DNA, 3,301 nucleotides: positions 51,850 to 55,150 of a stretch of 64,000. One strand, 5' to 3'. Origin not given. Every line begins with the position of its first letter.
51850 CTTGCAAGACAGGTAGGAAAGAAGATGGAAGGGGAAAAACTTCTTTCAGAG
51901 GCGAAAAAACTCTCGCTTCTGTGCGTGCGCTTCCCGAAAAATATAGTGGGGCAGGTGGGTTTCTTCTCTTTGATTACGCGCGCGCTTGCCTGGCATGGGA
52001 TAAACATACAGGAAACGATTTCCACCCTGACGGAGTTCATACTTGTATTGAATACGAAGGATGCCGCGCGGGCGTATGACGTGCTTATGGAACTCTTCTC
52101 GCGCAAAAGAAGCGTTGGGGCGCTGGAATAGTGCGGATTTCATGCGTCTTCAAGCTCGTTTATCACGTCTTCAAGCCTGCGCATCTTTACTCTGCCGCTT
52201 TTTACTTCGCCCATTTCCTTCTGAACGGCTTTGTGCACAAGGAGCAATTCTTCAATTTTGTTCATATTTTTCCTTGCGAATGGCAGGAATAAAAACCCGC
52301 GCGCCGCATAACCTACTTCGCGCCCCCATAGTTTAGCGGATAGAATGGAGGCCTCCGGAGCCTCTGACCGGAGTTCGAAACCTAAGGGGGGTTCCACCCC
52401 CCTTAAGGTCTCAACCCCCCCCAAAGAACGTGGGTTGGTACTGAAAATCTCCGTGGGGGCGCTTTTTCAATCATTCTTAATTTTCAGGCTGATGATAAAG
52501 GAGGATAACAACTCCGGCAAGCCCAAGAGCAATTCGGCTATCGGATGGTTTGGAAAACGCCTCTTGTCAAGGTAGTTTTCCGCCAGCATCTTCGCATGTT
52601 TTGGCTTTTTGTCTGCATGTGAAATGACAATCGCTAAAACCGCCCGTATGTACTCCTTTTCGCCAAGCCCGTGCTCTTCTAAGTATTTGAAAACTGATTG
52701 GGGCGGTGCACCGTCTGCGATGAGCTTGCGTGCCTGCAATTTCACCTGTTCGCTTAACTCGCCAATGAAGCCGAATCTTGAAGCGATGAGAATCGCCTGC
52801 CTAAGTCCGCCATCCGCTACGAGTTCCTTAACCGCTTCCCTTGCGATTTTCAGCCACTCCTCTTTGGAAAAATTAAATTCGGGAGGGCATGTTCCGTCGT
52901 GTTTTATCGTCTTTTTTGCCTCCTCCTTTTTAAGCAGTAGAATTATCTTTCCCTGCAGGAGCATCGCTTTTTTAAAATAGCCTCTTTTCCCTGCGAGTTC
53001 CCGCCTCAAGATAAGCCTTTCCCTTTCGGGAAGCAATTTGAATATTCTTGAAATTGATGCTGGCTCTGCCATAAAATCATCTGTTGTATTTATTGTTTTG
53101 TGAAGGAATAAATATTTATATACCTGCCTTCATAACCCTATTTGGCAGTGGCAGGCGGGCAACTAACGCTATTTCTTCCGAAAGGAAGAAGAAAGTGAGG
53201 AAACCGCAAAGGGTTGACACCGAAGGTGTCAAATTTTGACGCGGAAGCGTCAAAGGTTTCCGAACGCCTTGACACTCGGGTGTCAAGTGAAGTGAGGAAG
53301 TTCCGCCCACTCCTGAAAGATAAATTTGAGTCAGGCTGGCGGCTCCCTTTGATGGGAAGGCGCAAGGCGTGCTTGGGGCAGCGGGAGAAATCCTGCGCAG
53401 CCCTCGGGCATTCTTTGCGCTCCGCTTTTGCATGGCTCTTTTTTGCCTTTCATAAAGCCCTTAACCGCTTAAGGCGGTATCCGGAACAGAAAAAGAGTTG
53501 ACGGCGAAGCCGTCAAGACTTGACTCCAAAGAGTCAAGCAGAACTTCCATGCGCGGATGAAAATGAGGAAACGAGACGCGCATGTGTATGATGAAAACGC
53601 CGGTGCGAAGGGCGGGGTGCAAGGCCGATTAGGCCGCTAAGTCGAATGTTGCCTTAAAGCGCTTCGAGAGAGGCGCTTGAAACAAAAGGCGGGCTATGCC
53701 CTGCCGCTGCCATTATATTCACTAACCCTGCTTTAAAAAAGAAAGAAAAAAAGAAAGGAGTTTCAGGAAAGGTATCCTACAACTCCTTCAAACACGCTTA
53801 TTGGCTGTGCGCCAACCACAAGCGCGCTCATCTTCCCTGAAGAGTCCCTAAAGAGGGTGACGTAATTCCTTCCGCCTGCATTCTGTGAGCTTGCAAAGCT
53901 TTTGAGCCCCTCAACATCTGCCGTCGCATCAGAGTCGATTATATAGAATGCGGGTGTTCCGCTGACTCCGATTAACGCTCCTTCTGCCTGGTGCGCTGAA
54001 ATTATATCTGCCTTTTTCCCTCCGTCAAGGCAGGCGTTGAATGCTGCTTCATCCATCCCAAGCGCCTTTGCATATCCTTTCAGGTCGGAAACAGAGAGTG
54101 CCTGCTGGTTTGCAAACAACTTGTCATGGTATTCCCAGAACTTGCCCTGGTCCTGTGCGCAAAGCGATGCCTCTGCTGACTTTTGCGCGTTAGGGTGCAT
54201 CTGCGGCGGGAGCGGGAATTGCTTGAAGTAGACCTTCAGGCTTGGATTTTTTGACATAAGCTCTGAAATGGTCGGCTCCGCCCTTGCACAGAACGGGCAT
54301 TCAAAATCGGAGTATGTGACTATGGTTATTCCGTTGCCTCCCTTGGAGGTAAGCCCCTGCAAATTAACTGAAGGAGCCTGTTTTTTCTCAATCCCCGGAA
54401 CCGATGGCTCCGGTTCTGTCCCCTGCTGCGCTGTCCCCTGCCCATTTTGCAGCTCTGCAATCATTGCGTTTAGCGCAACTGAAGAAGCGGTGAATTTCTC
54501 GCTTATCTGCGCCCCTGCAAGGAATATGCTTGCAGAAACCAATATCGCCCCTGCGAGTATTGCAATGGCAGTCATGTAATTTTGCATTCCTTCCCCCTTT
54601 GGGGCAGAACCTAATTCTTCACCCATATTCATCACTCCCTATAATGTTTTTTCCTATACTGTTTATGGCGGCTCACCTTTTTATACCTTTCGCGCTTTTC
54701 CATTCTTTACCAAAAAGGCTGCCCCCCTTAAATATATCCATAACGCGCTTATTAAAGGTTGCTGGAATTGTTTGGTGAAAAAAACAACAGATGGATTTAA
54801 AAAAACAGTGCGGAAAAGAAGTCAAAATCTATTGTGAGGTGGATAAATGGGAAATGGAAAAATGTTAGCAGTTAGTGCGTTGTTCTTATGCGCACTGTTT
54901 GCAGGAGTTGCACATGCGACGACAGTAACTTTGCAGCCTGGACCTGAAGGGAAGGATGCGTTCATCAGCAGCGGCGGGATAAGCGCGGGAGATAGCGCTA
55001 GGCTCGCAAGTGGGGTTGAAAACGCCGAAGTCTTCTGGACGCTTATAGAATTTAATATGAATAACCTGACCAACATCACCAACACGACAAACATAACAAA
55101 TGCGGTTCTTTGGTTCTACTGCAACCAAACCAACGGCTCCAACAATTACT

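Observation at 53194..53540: A family of TTGAC(N)-loop-(N)GTCAA hairpins recurs in the RNase P RNA, the L7Ae coding region and the giant-gene leader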

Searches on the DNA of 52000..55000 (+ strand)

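Call 7: search_rna_families(source=window, start=52000, end=55000, threshold=evalue, max_evalue=10, show_alignments=2)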
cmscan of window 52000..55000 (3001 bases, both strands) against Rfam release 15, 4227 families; matches with E-value up to 10: 3.
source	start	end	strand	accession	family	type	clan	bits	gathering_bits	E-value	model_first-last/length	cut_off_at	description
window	52322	52393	+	RF00005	tRNA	Gene; tRNA;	CL00001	27.5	29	0.0074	1-71/71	no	tRNA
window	53530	53708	+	RF00373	RNaseP_arch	Gene; ribozyme;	CL00002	25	84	0.00014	1-288/288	no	Archaeal RNase P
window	52550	52615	-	RF01051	c-di-GMP-I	Cis-reg; riboswitch;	CL00126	19.9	35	0.93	1-87/87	no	c-di-GMP-I riboswitch aptamer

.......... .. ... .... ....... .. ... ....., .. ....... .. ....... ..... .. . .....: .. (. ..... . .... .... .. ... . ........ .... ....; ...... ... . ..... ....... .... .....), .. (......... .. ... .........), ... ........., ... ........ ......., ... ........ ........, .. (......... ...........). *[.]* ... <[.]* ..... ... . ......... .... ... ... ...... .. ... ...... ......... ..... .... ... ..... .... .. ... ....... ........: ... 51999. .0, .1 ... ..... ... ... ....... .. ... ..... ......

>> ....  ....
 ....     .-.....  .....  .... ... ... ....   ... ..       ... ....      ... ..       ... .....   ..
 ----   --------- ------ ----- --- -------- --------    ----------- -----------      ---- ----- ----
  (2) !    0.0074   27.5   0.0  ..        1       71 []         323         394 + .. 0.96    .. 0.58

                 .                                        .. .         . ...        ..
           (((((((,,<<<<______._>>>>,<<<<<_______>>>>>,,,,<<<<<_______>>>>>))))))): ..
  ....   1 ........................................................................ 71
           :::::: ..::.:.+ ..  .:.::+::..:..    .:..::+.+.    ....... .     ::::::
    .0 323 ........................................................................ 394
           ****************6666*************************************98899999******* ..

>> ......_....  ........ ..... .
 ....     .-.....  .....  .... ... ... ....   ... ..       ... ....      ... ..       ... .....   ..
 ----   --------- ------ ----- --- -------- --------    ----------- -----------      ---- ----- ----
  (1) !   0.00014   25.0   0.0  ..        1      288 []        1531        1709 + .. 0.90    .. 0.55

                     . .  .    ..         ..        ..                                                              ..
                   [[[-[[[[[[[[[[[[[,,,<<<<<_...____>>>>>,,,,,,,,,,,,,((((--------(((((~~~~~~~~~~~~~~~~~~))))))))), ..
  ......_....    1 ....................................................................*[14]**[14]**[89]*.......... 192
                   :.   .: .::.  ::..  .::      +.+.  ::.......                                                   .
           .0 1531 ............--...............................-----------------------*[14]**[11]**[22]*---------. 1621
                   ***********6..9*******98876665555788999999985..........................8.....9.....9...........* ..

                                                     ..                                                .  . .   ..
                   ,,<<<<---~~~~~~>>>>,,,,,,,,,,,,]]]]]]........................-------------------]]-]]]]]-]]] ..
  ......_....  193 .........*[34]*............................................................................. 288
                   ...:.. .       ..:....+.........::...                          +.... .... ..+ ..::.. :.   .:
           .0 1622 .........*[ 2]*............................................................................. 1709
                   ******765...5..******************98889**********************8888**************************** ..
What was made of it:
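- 53144..53712 (+): RNase P RNA gene, 569 nt, host of two hairpin modules. P1 is 53144-53156 with 53700-53712. P2 is GGCAA 53159-53163 with UUGCC 53650-53654. CR-I and the P4 5' strand are at 53289-53313. CR-II (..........) is at 53484-53493. CR-IV and CR-V are at 53636-53697. Rfam alone gives only 25 bits on 53530-53708 (call 7).
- On Archaeal RNase P RNA (RF00373), host gene: 25 bits against 84 in the window (call 7).
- Closest known: Archaeal type A RNase P RNA. Different: It scores 25 bits against a gathering score of 84 (call 7).
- Checked: It gives only a 25-bit partial hit at 53530-53708 (call 7).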

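Call 73: build_rna_model(alignment_id=A6, structure=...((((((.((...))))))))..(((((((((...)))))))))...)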
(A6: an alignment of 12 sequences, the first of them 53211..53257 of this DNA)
Model R1 built from alignment A6 (12 sequences, 49 columns); structure: as given.
model positions 48; base pairs 17; branch points 1; effective number of sequences 10.17; information 1.15 bits per position. Calibrated on 0.2 Mb of random sequence (short: E-values are rough).
structure used (alignment columns):
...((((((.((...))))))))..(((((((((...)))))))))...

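Call 74: search_with_rna_model(model_id=R1, sources=[window, L001, L004, L006, L043, L046, L057, L059, L083, L084, L090, L108, L130, L131, L133, L134, L135, L136, L132, L002, L003], max_evalue=10)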
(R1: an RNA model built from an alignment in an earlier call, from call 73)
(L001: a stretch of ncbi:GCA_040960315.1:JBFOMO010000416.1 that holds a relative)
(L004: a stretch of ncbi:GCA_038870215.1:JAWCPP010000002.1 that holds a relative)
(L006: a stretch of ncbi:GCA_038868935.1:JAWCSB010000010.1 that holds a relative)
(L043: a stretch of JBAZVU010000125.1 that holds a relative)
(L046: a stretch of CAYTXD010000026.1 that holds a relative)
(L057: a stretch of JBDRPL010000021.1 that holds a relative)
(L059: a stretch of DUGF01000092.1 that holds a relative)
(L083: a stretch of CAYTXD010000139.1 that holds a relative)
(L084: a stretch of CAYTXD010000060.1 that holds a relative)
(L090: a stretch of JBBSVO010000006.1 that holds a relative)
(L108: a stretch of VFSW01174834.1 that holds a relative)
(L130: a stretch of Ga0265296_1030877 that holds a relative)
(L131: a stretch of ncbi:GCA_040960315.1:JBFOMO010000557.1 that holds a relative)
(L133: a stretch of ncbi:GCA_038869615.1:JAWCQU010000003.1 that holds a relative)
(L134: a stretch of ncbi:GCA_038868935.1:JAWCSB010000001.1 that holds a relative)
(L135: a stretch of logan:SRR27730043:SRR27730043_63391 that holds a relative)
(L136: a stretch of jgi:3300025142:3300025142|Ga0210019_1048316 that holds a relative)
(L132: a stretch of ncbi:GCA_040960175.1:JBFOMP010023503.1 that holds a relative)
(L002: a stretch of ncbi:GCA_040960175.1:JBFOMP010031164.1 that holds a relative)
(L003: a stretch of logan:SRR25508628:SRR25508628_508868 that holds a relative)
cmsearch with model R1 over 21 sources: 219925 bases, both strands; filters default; matches with E-value up to 10: 37.
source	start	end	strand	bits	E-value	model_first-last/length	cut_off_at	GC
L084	6572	6619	+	70.1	4.3e-18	1-48/48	no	0.48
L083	3896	3943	+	69.5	6.7e-18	1-48/48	no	0.44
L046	6708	6755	+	69.1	9e-18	1-48/48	no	0.48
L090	673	720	-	67.1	3.3e-17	1-48/48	no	0.46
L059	3300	3347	+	64.2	2.4e-16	1-48/48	no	0.42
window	53211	53257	+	63.2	4.5e-16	1-48/48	no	0.51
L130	1504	1551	-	62.2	8.8e-16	1-48/48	no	0.46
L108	1105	1152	-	61.5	1.4e-15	1-48/48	no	0.42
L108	68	115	-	58.8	8.5e-15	1-48/48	no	0.35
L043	1449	1496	+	58.8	8.7e-15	1-48/48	no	0.44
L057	2073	2121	+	54.7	1.3e-13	1-48/48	no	0.37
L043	1448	1495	-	52.9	4.6e-13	1-48/48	no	0.44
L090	674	720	+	52.5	6e-13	1-48/48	no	0.47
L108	1106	1153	+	52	8.1e-13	1-48/48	no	0.42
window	53495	53541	+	51.4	1.3e-12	1-48/48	no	0.53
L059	3299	3346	-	51.4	1.3e-12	1-48/48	no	0.44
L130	1505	1552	+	51.2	1.5e-12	1-48/48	no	0.46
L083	3895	3942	-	48.8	7.1e-12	1-48/48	no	0.44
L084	6571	6618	-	48.1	1.1e-11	1-48/48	no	0.48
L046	6707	6754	-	48.1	1.2e-11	1-48/48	no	0.48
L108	69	116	+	39.3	4.3e-09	1-48/48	no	0.35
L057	2072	2120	-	39.1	4.7e-09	1-48/48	no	0.37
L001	6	50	+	30.5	1.6e-06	1-48/48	no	0.51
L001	6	49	-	17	0.013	1-48/48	no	0.52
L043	707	744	+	9.5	2.1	1-48/48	no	0.5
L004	5809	5823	-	8.7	3.6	6-20/48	no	0.53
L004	5809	5823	+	8.4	4.4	28-42/48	no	0.53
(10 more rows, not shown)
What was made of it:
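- A diverged copy with other feet exists at L001:6-50 (call 74).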

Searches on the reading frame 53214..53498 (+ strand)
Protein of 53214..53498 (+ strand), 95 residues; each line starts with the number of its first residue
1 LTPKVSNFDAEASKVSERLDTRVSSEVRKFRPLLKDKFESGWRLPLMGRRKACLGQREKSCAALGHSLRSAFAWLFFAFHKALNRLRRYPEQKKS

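Call 86: search_protein_families(library=pfam, proteins=[window:53214-53498:+], max_evalue=0.1)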
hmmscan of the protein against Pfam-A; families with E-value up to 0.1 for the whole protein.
window:53214-53498:+ (95 aa): 0 families

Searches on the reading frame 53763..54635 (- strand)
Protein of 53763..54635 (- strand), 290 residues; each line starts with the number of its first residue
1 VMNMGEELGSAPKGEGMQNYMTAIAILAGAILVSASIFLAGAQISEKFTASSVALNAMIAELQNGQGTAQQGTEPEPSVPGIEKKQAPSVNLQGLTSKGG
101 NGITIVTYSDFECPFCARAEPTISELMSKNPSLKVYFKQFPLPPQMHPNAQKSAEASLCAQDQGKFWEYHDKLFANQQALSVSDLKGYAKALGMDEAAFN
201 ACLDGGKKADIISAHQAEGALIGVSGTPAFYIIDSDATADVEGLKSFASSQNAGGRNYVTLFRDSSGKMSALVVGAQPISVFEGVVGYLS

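Call 17: search_protein_families(library=pfam, proteins=[window:53763-54635:-])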
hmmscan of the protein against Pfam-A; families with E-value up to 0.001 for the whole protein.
window:53763-54635:- (290 aa): 3 families
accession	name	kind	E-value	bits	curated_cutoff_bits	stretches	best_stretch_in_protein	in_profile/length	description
PF01323.26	DSBA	-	1e-19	71.5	25.6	1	104-239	1-178/191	DSBA-like thioredoxin domain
PF13462.12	Thioredoxin_4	-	1.3e-18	68.2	23.2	1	104-235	16-148/165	Thioredoxin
PF13098.12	Thioredoxin_2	-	8.7e-07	29.7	27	1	100-246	4-96/104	Thioredoxin-like domain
